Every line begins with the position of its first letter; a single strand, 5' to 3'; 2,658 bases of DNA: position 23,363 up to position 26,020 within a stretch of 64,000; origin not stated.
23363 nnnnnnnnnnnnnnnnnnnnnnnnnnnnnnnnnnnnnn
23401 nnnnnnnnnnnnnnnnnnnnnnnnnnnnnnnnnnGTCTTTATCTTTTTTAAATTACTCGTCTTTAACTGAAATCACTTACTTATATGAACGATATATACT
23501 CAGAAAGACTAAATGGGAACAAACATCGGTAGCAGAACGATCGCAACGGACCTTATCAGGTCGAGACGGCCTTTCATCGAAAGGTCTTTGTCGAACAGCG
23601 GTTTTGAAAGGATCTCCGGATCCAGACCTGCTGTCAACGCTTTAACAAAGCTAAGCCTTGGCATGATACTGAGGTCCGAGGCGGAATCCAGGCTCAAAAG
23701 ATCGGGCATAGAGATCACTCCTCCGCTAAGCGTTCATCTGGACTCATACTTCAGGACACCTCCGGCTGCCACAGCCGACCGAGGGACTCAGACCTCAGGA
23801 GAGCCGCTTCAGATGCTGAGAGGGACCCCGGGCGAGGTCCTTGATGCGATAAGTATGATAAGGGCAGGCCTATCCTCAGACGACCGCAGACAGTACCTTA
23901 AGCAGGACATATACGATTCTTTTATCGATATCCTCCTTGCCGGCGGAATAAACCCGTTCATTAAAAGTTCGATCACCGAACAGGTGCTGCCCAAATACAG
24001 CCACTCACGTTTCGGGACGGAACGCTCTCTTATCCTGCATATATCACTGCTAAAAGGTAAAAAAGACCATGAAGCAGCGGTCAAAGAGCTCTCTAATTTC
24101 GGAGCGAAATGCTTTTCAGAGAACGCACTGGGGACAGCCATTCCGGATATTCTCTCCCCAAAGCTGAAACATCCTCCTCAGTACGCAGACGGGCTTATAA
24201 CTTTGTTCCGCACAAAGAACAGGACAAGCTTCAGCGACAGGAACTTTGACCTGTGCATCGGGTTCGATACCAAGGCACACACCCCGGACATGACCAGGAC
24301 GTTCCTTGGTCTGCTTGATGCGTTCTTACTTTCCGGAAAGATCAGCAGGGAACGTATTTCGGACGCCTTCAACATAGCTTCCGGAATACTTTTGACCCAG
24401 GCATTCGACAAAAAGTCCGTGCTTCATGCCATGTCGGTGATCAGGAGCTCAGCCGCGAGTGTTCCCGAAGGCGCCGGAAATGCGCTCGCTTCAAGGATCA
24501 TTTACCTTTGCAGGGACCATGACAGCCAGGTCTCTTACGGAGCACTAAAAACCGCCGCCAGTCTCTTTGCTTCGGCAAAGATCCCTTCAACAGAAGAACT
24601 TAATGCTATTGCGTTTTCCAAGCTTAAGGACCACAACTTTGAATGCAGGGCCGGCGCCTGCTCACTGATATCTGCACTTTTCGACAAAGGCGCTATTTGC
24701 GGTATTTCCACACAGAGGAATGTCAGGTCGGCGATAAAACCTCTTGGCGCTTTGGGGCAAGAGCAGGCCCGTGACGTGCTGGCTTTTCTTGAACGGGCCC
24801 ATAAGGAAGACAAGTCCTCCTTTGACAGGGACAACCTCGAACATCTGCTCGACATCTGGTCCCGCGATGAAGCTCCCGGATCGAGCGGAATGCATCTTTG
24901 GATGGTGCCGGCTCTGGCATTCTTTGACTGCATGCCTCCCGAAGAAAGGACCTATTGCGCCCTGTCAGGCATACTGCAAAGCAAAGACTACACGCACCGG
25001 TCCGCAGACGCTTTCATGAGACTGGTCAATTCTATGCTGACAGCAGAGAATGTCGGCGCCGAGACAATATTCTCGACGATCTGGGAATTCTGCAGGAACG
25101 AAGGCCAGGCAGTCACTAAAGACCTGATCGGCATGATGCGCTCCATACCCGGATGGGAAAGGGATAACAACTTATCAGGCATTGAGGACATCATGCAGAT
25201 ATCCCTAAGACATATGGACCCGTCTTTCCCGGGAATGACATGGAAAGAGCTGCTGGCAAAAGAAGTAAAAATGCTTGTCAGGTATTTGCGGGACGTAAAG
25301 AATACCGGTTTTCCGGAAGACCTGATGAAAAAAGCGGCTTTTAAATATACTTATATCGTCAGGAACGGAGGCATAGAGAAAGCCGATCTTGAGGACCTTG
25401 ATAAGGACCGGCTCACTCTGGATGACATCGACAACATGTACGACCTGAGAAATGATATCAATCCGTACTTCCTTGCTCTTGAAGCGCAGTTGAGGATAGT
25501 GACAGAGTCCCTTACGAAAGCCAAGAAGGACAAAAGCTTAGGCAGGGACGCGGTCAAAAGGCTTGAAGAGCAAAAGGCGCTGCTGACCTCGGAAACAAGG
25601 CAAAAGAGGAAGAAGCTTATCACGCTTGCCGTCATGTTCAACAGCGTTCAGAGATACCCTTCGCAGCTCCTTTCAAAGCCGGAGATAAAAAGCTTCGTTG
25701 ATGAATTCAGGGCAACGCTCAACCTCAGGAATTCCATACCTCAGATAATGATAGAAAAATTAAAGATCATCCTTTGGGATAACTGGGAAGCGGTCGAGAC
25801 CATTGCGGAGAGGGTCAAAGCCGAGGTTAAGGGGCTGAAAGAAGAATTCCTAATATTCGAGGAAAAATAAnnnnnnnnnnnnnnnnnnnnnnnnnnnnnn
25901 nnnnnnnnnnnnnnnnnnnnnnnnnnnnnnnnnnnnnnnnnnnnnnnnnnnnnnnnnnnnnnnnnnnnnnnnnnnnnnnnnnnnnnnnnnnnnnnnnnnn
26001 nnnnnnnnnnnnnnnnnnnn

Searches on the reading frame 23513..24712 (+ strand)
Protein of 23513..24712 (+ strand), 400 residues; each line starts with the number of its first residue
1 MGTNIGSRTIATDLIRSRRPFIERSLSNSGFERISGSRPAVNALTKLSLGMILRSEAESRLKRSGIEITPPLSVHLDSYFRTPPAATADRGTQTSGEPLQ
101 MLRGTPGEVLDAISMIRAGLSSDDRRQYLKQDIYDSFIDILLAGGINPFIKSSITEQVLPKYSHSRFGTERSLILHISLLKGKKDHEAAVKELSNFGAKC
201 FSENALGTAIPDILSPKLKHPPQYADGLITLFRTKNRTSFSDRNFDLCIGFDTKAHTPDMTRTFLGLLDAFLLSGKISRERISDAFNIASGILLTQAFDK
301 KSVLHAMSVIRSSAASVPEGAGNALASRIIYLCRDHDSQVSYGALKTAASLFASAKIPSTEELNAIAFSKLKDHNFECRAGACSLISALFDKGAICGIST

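Call 70: search_protein_families(library=pfam, proteins=[window:23513-24712:+], max_evalue=1)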
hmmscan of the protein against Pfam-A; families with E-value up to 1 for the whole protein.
window:23513-24712:+ (400 aa): 0 families

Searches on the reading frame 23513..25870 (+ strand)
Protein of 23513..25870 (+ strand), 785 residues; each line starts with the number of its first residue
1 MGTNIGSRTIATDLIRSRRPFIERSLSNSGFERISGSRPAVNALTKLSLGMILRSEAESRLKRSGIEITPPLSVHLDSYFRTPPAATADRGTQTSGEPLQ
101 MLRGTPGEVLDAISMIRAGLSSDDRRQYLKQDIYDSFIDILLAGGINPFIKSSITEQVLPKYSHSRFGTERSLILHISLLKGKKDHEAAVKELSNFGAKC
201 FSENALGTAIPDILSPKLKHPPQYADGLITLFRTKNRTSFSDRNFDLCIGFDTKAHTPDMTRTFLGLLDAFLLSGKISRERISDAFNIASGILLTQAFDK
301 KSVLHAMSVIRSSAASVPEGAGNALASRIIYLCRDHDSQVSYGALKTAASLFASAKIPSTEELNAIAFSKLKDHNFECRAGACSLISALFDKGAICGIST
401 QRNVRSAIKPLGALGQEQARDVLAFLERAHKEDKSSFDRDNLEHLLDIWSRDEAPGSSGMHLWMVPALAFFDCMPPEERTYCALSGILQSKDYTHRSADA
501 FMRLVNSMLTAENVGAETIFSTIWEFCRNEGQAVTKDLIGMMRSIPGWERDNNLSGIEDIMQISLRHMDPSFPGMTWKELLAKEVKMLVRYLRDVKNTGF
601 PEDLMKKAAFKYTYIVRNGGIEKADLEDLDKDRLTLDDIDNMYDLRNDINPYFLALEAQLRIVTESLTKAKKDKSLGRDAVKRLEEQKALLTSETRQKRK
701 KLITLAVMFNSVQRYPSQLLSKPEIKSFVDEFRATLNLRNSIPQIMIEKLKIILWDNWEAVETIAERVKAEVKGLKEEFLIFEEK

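Call 4: search_protein_families(library=pfam, proteins=[window:23513-25870:+], max_evalue=0.01)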
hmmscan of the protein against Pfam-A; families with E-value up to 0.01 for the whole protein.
window:23513-25870:+ (785 aa): 0 families

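Call 5: search_protein_families(library=ncbifam, proteins=[window:23513-25870:+], max_evalue=0.01)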
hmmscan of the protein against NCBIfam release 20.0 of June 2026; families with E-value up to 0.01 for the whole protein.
window:23513-25870:+ (785 aa): 0 families

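Call 8: find_related_loci(query=window:23513-25867:+, collection=genome_contigs, flank=10000)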
Query window:23513-25867:+ (785 aa) in genome_contigs; peptide patterns used: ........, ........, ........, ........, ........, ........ (x = any residue, [..] = any of these).
55 stretches matched a pattern, but none encodes a relative of the query by tblastn (E <= 1e-3).

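Call 9: find_encoding_contigs(protein=window:23513-25867:+, flank=10000, max_places=6)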
Protein window:23513-25867:+ (785 aa): no gene with exactly this product is on record in the collection.

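Call 10: find_homologous_proteins(query=window:23513-25867:+)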
Query window:23513-25867:+ (785 aa): 1 proteins with E <= 0.001 among 8000 candidates.
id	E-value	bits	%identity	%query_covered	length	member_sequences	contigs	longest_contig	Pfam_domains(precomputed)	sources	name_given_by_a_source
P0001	0.0e+0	1755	100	100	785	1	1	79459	-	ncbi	-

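Call 11: find_encoding_contigs(protein=P0001, flank=10000, max_places=4)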
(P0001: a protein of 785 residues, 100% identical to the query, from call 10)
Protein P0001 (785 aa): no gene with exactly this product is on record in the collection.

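Call 24: search_protein_families(library=padloc, proteins=[window:23513-25870:+], max_evalue=1)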
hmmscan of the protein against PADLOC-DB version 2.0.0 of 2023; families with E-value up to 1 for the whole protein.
window:23513-25870:+ (785 aa): 0 families

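Call 25: search_protein_families(library=phrogs, proteins=[window:23513-25870:+], max_evalue=1)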
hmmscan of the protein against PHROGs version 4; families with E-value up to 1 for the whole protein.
window:23513-25870:+ (785 aa): 1 family
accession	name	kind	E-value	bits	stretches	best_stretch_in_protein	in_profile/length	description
phrog_31236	-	unknown function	0.091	13.5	1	626-677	73-123/190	-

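Call 30: search_solved_structures(query=window:23513-25867:+, max_evalue=10)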
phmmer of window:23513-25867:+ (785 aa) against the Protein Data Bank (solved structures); distinct sequences matched with E-value up to 10: 1.
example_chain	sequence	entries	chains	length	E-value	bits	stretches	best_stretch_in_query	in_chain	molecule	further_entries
9axt_AQ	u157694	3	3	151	0.65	11.4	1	529-600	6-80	Small ribosomal subunit protein uS15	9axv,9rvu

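Call 75: find_related_loci(query=window:23513-25867:+, collection=viral_contigs, flank=5000)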
Query window:23513-25867:+ (785 aa) in viral_contigs; peptide patterns used: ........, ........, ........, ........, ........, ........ (x = any residue, [..] = any of these).
3 stretches matched a pattern, but none encodes a relative of the query by tblastn (E <= 1e-3).

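Call 80: search_dna_similar(query=window:23513-25867:+, collection=plasmids, mode=protein, max_evalue=0.001, max_rows=8)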
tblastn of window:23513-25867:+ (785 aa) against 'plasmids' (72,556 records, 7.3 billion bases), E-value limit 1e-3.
No match.

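Call 81: search_dna_similar(query=window:23513-25867:+, collection=phages, mode=protein, max_evalue=0.001, max_rows=8)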
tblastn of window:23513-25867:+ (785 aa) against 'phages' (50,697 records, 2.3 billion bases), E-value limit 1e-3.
No match.

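Call 83: predict_structure(protein=window:23513-25867:+)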
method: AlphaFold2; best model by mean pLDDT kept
length: 785 residues; sequences in the alignment: 1
mean_pLDDT: 41.6   pTM: 0.30
mean pLDDT of the five models: 41.6, 40.8, 40.2, 34.0, 30.7
residues with pLDDT >= 90: 0; 70-90: 20; 50-70: 163; < 50: 602
segments of 3 or more residues with pLDDT < 50: 1-172, 178-184, 200-202, 216-219, 221-223, 318-320, 334-340, 353-366, 368-381, 387-519, 521-541, 545-659, 693-785
pLDDT, mean of each block of 10 residues (from residue 1): 23 29 32 29 33 38 33 31 23 23 31 34 30 38 34 39 37 48 48 53 53 52 55 56 67 61 71 69 68 56 62 55 54 48 54 45 48 44 49 31 30 35 36 32 33 27 28 35 42 39 48 46 45 42 44 34 31 36 46 42 39 38 42 36 30 43 63 62 62 41 35 30 38 31 29 30 36 29 26
secondary structure, 60 per line:
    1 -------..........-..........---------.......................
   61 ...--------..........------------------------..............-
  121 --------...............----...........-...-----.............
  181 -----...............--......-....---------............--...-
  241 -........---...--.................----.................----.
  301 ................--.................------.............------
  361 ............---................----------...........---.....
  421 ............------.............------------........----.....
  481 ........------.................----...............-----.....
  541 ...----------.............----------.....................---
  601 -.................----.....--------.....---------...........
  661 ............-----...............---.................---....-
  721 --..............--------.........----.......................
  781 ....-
elements in order (helices of 4 or more, strands of 3 or more residues): H8-17 H19-28 H38-63 H72-81 H106-119 H129-143 H148-158 H168-180 H186-200 H203-208 H210-213 H223-234 H242-249 H258-274 H279-295 H300-316 H319-335 H342-354 H361-372 H376-391 H402-412 H416-432 H439-451 H464-471 H476-488 H495-511 H516-530 H536-543 H554-566 H577-597 H602-618 H623-627 H636-640 H650-672 H678-692 H696-712 H716-719 H723-736 H745-753 H758-784

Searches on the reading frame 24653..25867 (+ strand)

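Call 70: search_protein_families(library=pfam, proteins=[window:24653-25867:+], max_evalue=1)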
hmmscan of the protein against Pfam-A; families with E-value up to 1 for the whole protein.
window:24653-25867:+ (405 aa): 2 families
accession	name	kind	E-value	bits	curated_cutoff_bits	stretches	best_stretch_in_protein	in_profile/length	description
PF20461.3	DUF6714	-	0.04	14.3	27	1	19-71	107-159/161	Family of unknown function (DUF6714)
PF10473.14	CENP-F_leu_zip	-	0.064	13.8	34.5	1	274-325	27-78/140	Leucine-rich repeats of kinetochore protein Cenp-F/LEK1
